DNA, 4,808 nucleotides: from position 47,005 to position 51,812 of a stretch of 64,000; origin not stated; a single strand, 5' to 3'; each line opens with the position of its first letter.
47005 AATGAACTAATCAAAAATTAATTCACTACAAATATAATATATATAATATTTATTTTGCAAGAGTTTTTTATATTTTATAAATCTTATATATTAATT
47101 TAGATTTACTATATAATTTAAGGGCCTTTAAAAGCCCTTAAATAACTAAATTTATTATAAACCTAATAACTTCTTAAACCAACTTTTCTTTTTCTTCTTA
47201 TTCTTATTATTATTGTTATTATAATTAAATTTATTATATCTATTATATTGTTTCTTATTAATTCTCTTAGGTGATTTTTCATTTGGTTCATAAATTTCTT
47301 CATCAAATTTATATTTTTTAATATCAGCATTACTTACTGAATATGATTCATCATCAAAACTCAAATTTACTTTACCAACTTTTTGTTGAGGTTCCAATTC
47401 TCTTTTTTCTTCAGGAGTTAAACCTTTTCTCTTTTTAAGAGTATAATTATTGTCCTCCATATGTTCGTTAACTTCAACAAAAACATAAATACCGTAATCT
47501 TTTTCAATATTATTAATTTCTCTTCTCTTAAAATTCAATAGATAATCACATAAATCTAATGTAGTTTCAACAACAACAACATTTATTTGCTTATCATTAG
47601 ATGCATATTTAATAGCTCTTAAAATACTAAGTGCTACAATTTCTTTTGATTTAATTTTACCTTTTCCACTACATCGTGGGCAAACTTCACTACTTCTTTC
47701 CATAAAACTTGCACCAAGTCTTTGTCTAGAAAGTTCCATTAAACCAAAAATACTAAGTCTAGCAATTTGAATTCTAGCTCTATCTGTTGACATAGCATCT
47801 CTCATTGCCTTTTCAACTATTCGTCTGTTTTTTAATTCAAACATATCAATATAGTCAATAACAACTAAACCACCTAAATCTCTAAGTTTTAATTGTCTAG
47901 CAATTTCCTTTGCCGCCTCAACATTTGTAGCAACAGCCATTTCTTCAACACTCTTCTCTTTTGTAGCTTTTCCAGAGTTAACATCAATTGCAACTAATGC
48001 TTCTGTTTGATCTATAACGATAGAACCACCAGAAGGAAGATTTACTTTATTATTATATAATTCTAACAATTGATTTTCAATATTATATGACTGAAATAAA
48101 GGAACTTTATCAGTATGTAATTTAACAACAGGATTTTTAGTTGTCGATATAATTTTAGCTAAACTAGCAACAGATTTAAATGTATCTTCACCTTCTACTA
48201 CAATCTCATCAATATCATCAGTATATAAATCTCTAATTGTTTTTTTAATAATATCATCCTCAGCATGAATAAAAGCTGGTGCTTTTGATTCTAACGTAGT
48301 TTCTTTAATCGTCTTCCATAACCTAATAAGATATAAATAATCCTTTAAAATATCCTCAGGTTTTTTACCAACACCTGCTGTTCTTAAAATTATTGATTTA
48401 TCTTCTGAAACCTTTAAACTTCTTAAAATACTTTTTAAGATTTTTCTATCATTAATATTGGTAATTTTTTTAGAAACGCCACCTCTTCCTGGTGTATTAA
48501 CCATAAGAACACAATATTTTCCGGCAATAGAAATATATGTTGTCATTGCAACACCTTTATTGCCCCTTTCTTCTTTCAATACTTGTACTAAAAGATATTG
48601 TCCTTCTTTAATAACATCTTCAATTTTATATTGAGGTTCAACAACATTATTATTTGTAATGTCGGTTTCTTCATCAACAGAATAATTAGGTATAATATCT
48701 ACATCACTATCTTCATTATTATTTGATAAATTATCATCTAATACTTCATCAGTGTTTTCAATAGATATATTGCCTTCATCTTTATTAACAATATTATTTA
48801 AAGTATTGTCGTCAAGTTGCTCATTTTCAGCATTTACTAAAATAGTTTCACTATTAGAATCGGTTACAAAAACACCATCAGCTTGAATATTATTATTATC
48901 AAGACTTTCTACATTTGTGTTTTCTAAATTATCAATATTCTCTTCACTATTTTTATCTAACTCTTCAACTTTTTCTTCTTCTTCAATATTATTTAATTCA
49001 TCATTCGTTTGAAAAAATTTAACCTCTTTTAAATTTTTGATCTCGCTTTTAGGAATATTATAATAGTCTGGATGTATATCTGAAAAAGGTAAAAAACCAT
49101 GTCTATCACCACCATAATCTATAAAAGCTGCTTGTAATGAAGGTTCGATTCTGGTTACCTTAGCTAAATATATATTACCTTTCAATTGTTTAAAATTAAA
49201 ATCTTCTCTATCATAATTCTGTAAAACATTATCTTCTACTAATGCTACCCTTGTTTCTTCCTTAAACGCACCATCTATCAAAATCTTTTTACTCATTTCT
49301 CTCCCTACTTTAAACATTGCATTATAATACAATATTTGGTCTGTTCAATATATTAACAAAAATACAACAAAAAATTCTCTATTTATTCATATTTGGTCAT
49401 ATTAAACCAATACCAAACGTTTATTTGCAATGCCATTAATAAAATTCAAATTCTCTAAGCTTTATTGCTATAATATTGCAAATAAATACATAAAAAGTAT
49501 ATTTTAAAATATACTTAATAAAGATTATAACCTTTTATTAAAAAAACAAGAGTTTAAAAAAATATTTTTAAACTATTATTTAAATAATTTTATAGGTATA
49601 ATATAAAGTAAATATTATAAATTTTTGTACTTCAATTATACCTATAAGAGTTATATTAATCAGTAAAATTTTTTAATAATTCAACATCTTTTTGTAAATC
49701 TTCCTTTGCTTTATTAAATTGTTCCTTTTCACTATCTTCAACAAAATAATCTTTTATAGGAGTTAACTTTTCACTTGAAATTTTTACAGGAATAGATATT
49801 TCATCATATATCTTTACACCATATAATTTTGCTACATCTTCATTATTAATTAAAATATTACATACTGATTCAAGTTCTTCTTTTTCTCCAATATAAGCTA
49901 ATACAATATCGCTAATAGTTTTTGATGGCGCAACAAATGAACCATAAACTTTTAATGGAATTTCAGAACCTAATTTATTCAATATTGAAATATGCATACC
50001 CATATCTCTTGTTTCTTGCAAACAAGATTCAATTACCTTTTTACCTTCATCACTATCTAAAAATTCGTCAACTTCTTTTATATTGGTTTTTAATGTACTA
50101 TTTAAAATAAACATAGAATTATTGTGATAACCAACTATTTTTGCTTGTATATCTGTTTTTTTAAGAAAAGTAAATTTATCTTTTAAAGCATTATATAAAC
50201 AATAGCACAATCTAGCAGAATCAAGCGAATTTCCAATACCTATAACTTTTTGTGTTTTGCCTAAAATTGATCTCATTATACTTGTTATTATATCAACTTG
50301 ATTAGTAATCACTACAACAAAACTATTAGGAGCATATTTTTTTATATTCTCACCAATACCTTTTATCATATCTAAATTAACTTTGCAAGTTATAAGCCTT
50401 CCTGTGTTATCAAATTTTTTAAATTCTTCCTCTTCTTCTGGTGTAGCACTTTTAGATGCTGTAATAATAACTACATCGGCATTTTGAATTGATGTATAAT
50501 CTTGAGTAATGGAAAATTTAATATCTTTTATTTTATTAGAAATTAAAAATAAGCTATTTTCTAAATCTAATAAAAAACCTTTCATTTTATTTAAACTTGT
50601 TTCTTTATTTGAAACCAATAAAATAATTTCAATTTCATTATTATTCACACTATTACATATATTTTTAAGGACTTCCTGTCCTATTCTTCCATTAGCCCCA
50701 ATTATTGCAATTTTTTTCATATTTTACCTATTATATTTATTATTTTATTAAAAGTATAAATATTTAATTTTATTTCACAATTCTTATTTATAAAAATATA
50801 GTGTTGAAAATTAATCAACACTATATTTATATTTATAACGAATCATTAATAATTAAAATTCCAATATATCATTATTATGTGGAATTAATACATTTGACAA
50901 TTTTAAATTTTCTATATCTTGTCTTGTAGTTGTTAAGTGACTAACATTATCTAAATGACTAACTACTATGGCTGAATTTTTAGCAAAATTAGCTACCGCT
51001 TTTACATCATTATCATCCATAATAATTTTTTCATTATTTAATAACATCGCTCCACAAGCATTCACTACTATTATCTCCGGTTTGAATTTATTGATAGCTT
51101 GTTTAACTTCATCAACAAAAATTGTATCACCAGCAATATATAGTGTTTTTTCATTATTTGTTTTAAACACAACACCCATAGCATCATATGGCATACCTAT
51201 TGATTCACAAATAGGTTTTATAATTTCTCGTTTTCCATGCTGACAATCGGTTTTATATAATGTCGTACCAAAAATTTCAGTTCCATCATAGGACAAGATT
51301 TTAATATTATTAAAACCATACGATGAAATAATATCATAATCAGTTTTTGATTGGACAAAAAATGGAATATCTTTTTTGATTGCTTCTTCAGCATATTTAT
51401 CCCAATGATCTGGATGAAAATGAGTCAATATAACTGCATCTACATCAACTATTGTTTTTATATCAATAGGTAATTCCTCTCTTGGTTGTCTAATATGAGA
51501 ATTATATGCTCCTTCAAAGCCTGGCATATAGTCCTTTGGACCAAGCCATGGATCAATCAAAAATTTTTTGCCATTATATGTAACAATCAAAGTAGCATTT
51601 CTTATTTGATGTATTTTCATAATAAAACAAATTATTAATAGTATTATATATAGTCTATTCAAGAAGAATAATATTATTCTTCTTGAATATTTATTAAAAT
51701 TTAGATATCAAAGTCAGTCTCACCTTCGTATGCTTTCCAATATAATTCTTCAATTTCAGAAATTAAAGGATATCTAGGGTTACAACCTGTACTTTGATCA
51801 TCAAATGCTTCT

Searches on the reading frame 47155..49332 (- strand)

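Call 34: search_protein_families(library=pfam, proteins=[window:47155-49332:-], max_evalue=0.00001)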
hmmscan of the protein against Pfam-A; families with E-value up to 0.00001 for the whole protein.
window:47155-49332:- (725 aa): 3 families
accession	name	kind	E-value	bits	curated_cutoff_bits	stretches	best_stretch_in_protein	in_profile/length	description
PF10150.14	RNase_E_G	-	9.6e-91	304.4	25.5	1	268-538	1-269/270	Ribonuclease E/G family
PF20833.2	RNase_E_G_Thio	-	9.6e-23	80.6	26.8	1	550-634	1-85/86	RNase E/G, Thioredoxin-like domain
PF00575.29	S1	-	5.6e-08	33.5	22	0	51-105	4-56/74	S1 RNA binding domain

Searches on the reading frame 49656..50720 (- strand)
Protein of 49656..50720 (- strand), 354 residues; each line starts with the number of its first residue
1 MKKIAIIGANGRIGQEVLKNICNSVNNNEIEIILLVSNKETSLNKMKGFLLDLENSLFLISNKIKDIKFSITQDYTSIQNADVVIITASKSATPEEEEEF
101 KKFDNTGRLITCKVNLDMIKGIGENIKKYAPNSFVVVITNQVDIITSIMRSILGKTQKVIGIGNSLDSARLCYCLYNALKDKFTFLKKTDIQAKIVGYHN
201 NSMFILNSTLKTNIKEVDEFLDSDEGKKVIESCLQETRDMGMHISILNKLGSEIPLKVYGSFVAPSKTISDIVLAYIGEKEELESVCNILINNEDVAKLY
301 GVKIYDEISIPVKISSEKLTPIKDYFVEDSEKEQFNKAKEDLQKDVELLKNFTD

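Call 34: search_protein_families(library=pfam, proteins=[window:49656-50720:-], max_evalue=0.00001)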
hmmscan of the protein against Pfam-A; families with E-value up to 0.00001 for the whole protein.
window:49656-50720:- (354 aa): 1 family
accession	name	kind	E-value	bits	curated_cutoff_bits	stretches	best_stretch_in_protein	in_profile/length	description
PF00056.29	Ldh_1_N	-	8.3e-18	65.2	27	1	3-152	2-131/141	lactate/malate dehydrogenase, NAD binding domain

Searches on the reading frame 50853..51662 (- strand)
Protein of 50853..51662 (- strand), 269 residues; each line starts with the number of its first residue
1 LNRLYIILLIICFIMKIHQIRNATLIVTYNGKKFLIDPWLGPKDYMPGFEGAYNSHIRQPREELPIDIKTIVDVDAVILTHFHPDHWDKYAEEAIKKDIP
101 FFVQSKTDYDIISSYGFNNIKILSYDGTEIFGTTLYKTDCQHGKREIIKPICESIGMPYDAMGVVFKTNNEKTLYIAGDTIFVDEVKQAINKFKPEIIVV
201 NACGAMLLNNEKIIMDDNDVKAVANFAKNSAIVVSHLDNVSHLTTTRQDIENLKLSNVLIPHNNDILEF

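Call 35: search_protein_families(library=pfam, proteins=[window:50853-51662:-], max_evalue=0.00001)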
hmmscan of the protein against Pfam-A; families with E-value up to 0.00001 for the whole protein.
window:50853-51662:- (269 aa): 1 family
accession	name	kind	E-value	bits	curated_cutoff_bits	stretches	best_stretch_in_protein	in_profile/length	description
PF12706.13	Lactamase_B_2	-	2.2e-10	40.9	27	1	34-201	3-163/200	Beta-lactamase superfamily domain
